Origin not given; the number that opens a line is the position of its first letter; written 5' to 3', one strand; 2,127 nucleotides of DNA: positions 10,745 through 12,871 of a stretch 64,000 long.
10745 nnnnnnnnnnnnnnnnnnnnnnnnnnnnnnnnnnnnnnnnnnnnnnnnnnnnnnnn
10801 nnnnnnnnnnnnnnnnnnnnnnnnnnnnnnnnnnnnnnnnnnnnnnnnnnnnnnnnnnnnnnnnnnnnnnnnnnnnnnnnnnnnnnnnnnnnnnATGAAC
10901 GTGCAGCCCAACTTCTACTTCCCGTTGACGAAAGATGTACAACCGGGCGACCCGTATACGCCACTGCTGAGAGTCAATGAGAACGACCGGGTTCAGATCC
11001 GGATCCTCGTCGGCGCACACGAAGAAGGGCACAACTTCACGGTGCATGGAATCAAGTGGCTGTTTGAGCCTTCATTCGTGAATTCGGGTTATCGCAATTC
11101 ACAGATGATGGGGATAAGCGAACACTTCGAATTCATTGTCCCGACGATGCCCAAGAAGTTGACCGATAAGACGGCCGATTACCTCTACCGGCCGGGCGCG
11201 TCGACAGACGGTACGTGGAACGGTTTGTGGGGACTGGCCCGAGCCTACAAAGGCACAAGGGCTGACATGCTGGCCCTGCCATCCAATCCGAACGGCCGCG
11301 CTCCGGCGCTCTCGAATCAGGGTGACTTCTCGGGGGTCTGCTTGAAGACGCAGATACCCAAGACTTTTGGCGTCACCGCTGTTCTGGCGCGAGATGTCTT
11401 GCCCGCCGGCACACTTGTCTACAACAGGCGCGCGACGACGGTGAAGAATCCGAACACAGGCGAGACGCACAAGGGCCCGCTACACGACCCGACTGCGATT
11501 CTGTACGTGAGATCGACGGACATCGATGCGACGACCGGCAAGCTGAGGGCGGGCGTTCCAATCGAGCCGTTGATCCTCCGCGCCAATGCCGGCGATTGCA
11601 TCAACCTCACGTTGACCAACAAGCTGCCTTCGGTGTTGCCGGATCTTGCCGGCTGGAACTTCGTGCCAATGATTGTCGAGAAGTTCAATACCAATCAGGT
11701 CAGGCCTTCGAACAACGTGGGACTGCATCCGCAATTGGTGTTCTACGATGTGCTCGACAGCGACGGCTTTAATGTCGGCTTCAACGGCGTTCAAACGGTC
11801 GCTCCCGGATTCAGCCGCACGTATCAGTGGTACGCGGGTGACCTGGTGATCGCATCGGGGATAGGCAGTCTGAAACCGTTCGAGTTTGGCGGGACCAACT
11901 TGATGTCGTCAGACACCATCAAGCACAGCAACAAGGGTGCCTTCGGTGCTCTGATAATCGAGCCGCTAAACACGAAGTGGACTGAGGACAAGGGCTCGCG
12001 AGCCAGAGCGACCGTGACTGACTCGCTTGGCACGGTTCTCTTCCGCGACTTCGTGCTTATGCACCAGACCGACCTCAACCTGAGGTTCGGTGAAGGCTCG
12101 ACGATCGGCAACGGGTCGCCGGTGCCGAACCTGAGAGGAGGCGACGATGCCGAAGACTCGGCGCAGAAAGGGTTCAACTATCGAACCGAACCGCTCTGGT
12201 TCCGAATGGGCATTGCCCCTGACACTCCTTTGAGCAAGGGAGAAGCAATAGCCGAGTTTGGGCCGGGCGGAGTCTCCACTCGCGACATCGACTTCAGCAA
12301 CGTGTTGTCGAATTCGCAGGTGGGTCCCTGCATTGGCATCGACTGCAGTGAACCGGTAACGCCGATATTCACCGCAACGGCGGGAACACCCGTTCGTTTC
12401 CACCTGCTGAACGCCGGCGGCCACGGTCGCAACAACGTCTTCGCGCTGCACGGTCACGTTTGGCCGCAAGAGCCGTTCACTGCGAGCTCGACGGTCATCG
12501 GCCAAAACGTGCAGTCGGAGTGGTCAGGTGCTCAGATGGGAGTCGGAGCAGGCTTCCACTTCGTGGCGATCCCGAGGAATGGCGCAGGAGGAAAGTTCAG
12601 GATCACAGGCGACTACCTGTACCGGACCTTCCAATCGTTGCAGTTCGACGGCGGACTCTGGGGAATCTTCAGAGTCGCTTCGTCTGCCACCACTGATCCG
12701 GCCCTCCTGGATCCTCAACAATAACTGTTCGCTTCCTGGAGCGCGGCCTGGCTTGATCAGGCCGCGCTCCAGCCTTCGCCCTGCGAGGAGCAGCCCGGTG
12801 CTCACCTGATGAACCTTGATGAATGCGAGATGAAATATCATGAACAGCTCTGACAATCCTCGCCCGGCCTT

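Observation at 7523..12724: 1733-aa secreted protein carrying canonical MCO copper motifs plus a second, atypical His-rich set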

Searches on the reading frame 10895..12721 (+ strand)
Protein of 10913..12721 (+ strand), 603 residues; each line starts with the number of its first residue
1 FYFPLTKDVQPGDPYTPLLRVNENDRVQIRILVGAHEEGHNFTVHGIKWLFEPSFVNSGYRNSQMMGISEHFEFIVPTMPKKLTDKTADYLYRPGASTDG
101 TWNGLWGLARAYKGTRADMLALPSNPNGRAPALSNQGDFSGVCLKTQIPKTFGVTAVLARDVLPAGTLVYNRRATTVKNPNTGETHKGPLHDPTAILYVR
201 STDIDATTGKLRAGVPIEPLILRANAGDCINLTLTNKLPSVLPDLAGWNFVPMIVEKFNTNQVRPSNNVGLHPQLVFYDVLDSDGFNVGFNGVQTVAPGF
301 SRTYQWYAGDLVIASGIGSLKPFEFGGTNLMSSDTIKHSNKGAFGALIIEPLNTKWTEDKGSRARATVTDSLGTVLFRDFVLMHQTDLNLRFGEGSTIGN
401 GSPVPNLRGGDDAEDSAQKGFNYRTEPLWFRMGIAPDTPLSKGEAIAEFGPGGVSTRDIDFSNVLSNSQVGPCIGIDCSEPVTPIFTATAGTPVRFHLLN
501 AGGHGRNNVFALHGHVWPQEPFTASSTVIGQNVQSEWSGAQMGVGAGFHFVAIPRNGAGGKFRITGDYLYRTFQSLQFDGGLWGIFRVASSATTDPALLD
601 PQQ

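Call 15: search_solved_structures(query=window:10913-12721:+, max_evalue=1, show_alignments=1)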
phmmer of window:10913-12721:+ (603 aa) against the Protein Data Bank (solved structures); distinct sequences matched with E-value up to 1: 1.
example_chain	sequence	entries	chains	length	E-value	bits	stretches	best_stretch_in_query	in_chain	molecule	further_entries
9bxa_A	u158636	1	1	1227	1.1e-76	261.8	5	11-431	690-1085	MnxG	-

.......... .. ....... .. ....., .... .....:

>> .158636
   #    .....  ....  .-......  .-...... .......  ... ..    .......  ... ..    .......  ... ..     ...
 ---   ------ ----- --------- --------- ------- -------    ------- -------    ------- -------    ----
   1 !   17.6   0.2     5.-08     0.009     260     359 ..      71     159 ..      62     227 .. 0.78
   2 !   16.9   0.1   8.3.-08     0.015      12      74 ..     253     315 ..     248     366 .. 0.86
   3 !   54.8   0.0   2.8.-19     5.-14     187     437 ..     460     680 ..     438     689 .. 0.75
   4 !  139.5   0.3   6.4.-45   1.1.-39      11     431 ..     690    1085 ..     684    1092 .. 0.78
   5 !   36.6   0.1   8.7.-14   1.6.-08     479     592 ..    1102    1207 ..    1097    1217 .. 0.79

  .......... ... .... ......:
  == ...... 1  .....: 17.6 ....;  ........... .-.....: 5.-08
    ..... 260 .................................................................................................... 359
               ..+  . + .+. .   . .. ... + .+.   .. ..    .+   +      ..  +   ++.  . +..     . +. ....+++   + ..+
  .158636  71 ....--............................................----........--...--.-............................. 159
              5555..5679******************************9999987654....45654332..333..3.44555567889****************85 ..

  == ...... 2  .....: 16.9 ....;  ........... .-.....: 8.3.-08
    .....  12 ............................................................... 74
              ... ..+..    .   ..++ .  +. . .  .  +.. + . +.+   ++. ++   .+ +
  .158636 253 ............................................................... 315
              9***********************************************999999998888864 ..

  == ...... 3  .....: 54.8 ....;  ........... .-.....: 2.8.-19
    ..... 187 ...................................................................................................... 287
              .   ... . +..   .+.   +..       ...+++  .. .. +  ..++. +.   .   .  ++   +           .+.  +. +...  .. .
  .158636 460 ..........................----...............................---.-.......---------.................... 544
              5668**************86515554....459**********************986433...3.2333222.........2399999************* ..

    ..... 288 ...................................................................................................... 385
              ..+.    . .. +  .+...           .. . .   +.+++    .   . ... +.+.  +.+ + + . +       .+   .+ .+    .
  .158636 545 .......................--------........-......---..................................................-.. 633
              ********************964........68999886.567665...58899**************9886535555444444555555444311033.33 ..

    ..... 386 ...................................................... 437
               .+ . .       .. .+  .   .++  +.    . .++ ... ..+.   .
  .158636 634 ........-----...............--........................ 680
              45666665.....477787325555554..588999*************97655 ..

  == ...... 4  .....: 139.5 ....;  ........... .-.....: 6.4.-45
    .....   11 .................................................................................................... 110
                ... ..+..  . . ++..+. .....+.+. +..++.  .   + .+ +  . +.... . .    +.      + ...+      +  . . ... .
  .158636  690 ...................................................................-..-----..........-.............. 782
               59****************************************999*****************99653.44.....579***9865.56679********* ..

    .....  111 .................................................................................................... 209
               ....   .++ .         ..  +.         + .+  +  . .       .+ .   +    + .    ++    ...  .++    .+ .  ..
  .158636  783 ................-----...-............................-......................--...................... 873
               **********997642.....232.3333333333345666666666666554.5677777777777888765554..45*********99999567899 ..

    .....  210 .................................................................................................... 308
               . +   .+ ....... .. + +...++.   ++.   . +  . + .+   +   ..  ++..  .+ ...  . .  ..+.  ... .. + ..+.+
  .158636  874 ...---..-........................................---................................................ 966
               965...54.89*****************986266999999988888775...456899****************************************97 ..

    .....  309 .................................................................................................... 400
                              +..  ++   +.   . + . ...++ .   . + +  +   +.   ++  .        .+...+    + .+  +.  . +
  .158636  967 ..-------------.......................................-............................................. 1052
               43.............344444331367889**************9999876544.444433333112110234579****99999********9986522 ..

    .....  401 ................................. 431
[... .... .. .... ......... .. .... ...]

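Call 41: predict_structure(alignment_id=A3)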
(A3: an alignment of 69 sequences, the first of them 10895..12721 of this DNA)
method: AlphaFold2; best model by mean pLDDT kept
length: 609 residues; sequences in the alignment: 69
mean_pLDDT: 85.5   pTM: 0.89
mean pLDDT of the five models: 85.5, 84.2, 84.2, 84.2, 80.5
residues with pLDDT >= 90: 350; 70-90: 158; 50-70: 76; < 50: 25
segments of 3 or more residues with pLDDT < 50: 258-260, 418-420, 476-482, 606-609
pLDDT, mean of each block of 10 residues (from residue 1): 59 75 83 82 70 92 93 82 73 89 72 88 85 87 92 97 97 93 91 91 98 96 97 98 95 58 59 96 94 93 98 95 94 96 89 98 96 97 97 85 66 59 81 86 86 92 77 49 70 96 92 83 95 94 90 93 94 86 69 82 50
secondary structure, 60 per line:
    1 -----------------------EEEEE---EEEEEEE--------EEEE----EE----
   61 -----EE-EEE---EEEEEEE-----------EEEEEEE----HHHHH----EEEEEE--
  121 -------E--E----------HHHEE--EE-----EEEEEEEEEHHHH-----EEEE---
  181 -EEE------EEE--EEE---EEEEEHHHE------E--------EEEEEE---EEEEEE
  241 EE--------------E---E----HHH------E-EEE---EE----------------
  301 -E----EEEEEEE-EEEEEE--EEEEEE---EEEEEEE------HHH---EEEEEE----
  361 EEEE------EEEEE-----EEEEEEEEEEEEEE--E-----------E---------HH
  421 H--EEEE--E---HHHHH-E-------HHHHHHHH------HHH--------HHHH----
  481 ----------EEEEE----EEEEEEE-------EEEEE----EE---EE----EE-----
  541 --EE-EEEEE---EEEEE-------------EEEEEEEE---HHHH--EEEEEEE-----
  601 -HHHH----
elements in order: E24-28 E32-38 E47-50 E69-71 E75-81 E93-99 H104-108 E113-118 E156-164 H165-168 E174-177 E182-184 E191-193 E196-198 E202-206 E226-231 E235-242 E277-279 E307-313 E315-320 E323-328 E332-338 E351-356 E361-364 E371-375 E381-394 E424-427 H434-438 H448-455 H473-476 E491-495 E500-506 E514-518 E546-550 E554-558 E572-579 H583-586 E589-595 H602-605

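Call 44: fold_search(model_id=the predicted structure, library=pdb)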
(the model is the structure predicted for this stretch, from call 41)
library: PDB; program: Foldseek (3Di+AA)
matches with E <= 10: 1527; with E <= 0.001: 470
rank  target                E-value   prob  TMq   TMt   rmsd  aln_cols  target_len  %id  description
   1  9bxa_A                9.8e-40  1.00  0.66  0.34   7.2       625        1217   26  Structure of Mnx H340A complex from Bacillus sp. PL-12 (released 2024-08-07)
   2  5n0k                  3.2e-17  1.00  0.49  0.30   7.3       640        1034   11  Rat ceruloplasmin orthorhombic form (released 2017-12-13)
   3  4ejx_A                5.8e-16  1.00  0.50  0.32   7.2       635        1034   11  Structure of ceruloplasmin-myeloperoxidase complex (released 2013-04-10)
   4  4enz                  9.5e-16  1.00  0.51  0.32   8.0       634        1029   11  Structure of human ceruloplasmin at 2.6 A resolution (released 2013-04-17)
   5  6tfd_A                1.2e-15  1.00  0.30  0.42  24.5       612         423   14  Crystal structure of nitrite and NO bound three-domain copper-containing nitrite reductase from Hyphomicrobium denitri (released 2020-06-10)
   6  8tn9                  1.7e-15  1.00  0.49  0.24   9.0       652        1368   13  Structural architecture of the acidic region of the B domain of coagulation factor V (released 2023-10-04)
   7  7kbt_A                1.8e-15  1.00  0.47  0.25   7.1       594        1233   12  Factor VIII in complex with the anti-C2 domain antibody, G99 (released 2020-11-18)
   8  2j5w                  2.2e-15  1.00  0.48  0.30   8.8       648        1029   10  Ceruloplasmin revisited: structural and functional roles of various metal cation binding sites (released 2007-02-06)
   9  1kcw                  2.7e-15  1.00  0.47  0.30   8.2       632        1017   11  X-RAY CRYSTAL STRUCTURE OF HUMAN CERULOPLASMIN AT 3.0 ANGSTROMS (released 1997-02-12)
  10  6tfo_B                4.0e-15  1.00  0.30  0.41  24.5       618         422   15  Crystal structure of as isolated three-domain copper-containing nitrite reductase from Hyphomicrobium denitrificans st (released 2020-06-10)
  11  6mf0_A                5.9e-15  1.00  0.46  0.24   7.3       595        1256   11  Crystal Structure Determination of Human/Porcine Chimera Coagulation Factor VIII (released 2019-09-11)
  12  6mf2_A                8.7e-15  1.00  0.44  0.24   7.4       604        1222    9  Improved Model of Human Coagulation Factor VIII (released 2019-09-11)
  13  6tfo_C                9.2e-15  1.00  0.29  0.40  24.7       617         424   14  Crystal structure of as isolated three-domain copper-containing nitrite reductase from Hyphomicrobium denitrificans st (released 2020-06-10)
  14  6mf0_B                1.1e-14  1.00  0.48  0.25   6.5       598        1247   12  Crystal Structure Determination of Human/Porcine Chimera Coagulation Factor VIII (released 2019-09-11)
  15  7kwo_A                1.6e-14  1.00  0.43  0.24   9.5       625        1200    8  rFVIIIFc-VWF-XTEN (BIVV001) (released 2021-03-03)
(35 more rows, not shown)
